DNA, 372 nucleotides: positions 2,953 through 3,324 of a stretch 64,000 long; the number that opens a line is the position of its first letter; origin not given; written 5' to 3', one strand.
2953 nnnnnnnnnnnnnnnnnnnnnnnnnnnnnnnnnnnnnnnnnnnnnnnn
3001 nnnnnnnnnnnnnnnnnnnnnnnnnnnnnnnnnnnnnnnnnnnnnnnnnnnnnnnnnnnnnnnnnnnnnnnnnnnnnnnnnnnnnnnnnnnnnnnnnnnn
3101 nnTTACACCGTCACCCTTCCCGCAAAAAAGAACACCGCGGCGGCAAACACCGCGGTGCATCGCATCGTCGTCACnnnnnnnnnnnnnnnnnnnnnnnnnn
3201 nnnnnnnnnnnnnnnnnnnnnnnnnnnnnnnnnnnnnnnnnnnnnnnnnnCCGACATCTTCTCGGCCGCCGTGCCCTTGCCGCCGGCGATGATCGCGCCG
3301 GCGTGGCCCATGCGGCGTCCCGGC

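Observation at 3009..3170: Candidate ribosome-mediated attenuator upstream of pheA: FFF mini-ORF plus two tandem intrinsic terminators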

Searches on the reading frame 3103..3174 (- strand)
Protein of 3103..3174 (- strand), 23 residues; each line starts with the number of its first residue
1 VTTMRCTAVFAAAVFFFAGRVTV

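Call 70: search_protein_families(library=pfam, proteins=[window:3103-3174:-])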
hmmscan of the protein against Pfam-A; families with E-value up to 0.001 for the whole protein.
window:3103-3174:- (23 aa): 0 families
